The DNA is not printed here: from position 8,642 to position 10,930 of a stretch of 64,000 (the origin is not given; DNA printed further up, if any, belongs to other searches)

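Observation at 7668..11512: Tightly coupled three-gene operon: Tat-exported nitroreductase-like protein, 662-aa orphan protein, COG0523-like GTPase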

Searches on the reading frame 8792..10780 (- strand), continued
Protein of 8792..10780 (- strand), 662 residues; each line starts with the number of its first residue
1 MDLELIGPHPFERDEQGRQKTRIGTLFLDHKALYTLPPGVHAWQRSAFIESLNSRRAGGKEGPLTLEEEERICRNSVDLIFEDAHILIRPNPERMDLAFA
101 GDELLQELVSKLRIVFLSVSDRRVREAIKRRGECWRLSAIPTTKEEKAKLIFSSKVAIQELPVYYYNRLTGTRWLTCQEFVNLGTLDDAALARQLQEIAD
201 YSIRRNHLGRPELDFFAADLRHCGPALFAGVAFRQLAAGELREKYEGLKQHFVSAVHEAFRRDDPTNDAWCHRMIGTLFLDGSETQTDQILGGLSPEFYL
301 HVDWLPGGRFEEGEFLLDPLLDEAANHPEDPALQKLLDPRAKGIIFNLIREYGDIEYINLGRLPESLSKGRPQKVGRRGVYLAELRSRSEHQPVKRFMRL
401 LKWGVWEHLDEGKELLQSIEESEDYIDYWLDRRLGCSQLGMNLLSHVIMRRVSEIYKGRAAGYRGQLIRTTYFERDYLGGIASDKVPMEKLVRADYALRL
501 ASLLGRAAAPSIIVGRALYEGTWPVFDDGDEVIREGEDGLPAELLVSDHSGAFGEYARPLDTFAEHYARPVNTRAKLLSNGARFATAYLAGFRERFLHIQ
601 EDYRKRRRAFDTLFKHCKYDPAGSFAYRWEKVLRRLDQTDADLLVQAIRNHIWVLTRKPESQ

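Call 43: fold_search(model_id=the predicted structure, library=pdb)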
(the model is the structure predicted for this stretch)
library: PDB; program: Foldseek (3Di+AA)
matches with E <= 10: 747; with E <= 0.001: 1
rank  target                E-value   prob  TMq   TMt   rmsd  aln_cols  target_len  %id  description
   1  2x6f_A                8.8e-04  0.99  0.27  0.31  27.9       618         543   10  THE CRYSTAL STRUCTURE OF THE DROSOPHILA CLASS III PI3-KINASE VPS34 IN COMPLEX WITH 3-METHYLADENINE (released 2010-04-07)
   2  2x6j_A                1.1e-03  0.99  0.25  0.29  28.6       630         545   10  THE CRYSTAL STRUCTURE OF THE DROSOPHILA CLASS III PI3-KINASE VPS34 IN COMPLEX WITH PIK-93 (released 2010-04-07)
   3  2x6i_A                1.1e-03  0.97  0.25  0.29  30.2       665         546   10  THE CRYSTAL STRUCTURE OF THE DROSOPHILA CLASS III PI3-KINASE VPS34 IN COMPLEX WITH PIK-90 (released 2010-04-07)
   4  2x6h_B                1.7e-03  0.98  0.27  0.31  30.1       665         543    9  THE CRYSTAL STRUCTURE OF THE DROSOPHILA CLASS III PI3-KINASE VPS34 (released 2010-04-07)
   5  2x6h_A                1.7e-03  0.92  0.24  0.27  30.0       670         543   10  THE CRYSTAL STRUCTURE OF THE DROSOPHILA CLASS III PI3-KINASE VPS34 (released 2010-04-07)
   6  2x6i_B                2.6e-03  0.93  0.24  0.28  29.0       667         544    9  THE CRYSTAL STRUCTURE OF THE DROSOPHILA CLASS III PI3-KINASE VPS34 IN COMPLEX WITH PIK-90 (released 2010-04-07)
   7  2x6j_B                2.8e-03  0.97  0.26  0.31  29.0       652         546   11  THE CRYSTAL STRUCTURE OF THE DROSOPHILA CLASS III PI3-KINASE VPS34 IN COMPLEX WITH PIK-93 (released 2010-04-07)
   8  5i9v                  4.0e-03  0.87  0.16  0.30  14.4       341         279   15  Crystal Structure of Ephrin A2 (EphA2) Receptor Protein Kinase with AGS (released 2016-11-09)
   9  8ex2                  4.2e-03  0.95  0.17  0.34  16.6       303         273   10  Crystal structure of JAK2 JH2 (pseudokinase domain) in complex with HTSA3 (released 2023-02-01)
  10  9z8k_A                6.5e-03  0.85  0.16  0.32  17.9       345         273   12  Crystal Structure of serine/threonine-protein kinase (AEK1) from Trypanosoma brucei (released 2025-11-26)
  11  2x6k_B                6.8e-03  0.90  0.26  0.30  29.4       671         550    9  THE CRYSTAL STRUCTURE OF THE DROSOPHILA CLASS III PI3-KINASE VPS34 IN COMPLEX WITH PI-103 (released 2010-04-07)
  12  5nka                  7.5e-03  0.77  0.15  0.29  15.4       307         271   15  Crystal Structure of Ephrin A2 (EphA2) Receptor Protein Kinase with Compound 2g (released 2017-06-07)
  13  2x6k_A                1.1e-02  0.85  0.25  0.29  30.0       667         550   10  THE CRYSTAL STRUCTURE OF THE DROSOPHILA CLASS III PI3-KINASE VPS34 IN COMPLEX WITH PI-103 (released 2010-04-07)
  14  3p2b                  1.1e-02  0.66  0.23  0.19  29.0       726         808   10  Crystal Structure of PI3K gamma with 3-(2-morpholino-6-(pyridin-3-ylamino)pyrimidin-4-yl)phenol (released 2011-08-17)
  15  6t6f_A                1.2e-02  0.66  0.14  0.27  15.8       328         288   13  Crystal structure of human calmodulin-dependent protein kinase 1D (CAMK1D) bound to compound 8 (CS275) (released 2020-01-15)
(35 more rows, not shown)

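Call 47: fold_search(model_id=the predicted structure, library=viral)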
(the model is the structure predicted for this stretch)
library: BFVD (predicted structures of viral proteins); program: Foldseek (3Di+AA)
matches with E <= 10: 241; with E <= 0.001: 1
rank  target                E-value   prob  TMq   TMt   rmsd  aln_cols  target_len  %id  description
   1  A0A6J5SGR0            1.2e-05  1.00  0.24  0.17  25.3       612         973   11  Uncharacterized protein [uncultured Caudovirales phage]
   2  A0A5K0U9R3            1.9e-03  0.99  0.19  0.29  17.7       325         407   12  Putaive kinase [Yasminevirus sp. GU-2018]
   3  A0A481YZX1            4.3e-03  0.85  0.18  0.26  20.8       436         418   10  Protein kinase domain-containing protein [Mimivirus LCMiAC01]
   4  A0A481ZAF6            6.6e-03  0.84  0.16  0.26  17.3       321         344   10  Putative serine/threonine protein kinase [Pithovirus LCPAC304]
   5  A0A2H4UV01            1.2e-02  0.57  0.16  0.21  16.4       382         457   10  Serine/threonine-protein kinase [Bodo saltans virus]
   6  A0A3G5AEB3            1.3e-02  0.57  0.15  0.25  19.0       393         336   10  Protein kinase domain-containing protein (Fragment) [Satyrvirus sp.]
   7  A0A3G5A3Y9            1.4e-02  0.85  0.19  0.30  15.3       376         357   11  non-specific serine/threonine protein kinase [Harvfovirus sp.]
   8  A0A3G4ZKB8            1.4e-02  0.90  0.20  0.28  14.0       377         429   12  Putative serine/threonine-protein kinase [Terrestrivirus sp.]
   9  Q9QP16                1.7e-02  0.51  0.13  0.17  19.5       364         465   11  Protein kinase [Infectious laryngotracheitis virus]
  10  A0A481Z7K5            2.2e-02  0.60  0.17  0.20  17.7       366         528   10  Putative serine/threonine protein kinase [Pithovirus LCPAC104]
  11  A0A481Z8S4            2.5e-02  0.77  0.17  0.36  11.2       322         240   11  Uncharacterized protein [Pithovirus LCPAC302]
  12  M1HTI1                2.7e-02  0.66  0.16  0.29  15.8       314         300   14  (no name in the UniProt tables at hand)
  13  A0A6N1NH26            2.7e-02  0.63  0.16  0.22  16.8       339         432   11  Putative SNF1-related protein kinase catalytic subunit alpha KIN11-like [Tupanvirus deep ocean]
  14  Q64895                3.0e-02  0.23  0.17  0.12  28.1       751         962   11  Tyrosine-protein kinase transforming protein erbB [Avian erythroblastosis virus]
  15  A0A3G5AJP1            3.3e-02  0.69  0.16  0.26  13.5       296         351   14  Protein kinase domain-containing protein [Sylvanvirus sp.]
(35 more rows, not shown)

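Call 50: search_dna_similar(query=window:8792-10780:-, collection=phages, mode=protein, max_evalue=0.01, max_rows=10)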
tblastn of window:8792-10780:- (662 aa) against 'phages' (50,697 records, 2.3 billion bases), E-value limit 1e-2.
No match.

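Call 62: find_encoding_contigs(protein=P0024, flank=5000, max_places=1)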
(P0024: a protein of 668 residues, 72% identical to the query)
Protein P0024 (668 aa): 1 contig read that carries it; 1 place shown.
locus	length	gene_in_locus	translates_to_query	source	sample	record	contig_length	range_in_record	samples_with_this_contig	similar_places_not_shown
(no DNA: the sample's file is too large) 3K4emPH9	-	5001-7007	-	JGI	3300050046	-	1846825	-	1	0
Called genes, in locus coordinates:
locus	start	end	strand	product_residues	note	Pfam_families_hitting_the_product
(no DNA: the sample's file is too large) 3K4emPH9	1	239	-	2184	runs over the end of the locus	-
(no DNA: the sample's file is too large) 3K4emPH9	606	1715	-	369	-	PF12826:HHH_2 (weak), PF14520:HHH_5, PF02481:DNA_processg_A, PF18306:LDcluster4 (faint), PF17782:WHD_DprA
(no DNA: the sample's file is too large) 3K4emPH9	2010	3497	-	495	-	PF13522:GATase_6, PF13537:GATase_7, PF00156:Pribosyltran (weak)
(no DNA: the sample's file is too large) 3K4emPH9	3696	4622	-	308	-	PF00126:HTH_1, PF03466:LysR_substrate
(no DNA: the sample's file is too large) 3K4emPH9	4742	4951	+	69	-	-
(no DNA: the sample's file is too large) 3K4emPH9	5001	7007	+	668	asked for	-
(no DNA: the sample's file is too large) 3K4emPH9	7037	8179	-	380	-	PF00483:NTP_transferase, PF12804:NTP_transf_3, PF22640:ManC_GMP_beta-helix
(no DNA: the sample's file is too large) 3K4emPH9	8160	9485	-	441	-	-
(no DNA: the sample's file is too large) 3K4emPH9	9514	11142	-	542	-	PF01120:Alpha_L_fucos, PF16757:Fucosidase_C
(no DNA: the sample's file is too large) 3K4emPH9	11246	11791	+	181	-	PF02643:DUF192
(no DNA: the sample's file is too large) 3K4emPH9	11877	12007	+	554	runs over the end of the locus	PF00795:CN_hydrolase, PF02540:NAD_synthase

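Call 63: find_encoding_contigs(protein=P0042, flank=5000, max_places=1)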
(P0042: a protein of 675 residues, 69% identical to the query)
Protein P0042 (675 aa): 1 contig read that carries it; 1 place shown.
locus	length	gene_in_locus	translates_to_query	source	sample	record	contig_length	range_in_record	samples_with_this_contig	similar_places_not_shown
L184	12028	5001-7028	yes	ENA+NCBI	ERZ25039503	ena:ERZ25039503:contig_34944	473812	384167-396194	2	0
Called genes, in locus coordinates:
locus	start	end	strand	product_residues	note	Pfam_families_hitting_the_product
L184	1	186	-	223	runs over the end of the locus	-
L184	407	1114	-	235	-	PF02875:Mur_ligase_C, PF27239:FOL3_C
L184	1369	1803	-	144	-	-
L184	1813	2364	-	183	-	-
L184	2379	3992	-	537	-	PF06418:CTP_synth_N, PF00117:GATase, PF07722:Peptidase_C26 (weak)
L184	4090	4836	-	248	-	PF02348:CTP_transf_3, PF12804:NTP_transf_3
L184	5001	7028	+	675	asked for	-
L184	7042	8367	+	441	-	PF02310:B12-binding, PF19864:Radical_SAM_N2, PF04055:Radical_SAM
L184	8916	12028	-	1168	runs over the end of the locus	PF14614:DUF4450, PF22422:MGH1-like_GH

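Call 64: find_encoding_contigs(protein=P0108, flank=5000, max_places=1)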
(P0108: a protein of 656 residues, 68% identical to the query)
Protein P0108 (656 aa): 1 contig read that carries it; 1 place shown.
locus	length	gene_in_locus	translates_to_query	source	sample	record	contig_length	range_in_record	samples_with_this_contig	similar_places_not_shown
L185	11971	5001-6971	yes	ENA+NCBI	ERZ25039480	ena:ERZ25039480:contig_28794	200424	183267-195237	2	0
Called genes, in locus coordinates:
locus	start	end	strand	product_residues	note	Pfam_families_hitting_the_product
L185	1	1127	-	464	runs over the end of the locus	PF08245:Mur_ligase_M (faint), PF02875:Mur_ligase_C, PF27239:FOL3_C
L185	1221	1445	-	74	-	-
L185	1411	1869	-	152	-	-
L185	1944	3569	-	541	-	PF06418:CTP_synth_N, PF00117:GATase, PF07722:Peptidase_C26 (faint)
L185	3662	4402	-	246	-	PF02348:CTP_transf_3, PF12804:NTP_transf_3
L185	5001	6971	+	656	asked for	-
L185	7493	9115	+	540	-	PF04932:Wzy_C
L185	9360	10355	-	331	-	PF00288:GHMP_kinases_N, PF08544:GHMP_kinases_C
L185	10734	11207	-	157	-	PF20797:HepT-like_2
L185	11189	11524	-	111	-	PF22600:MTPAP-like_central (weak), PF01909:NTP_transf_2, PF18765:Polbeta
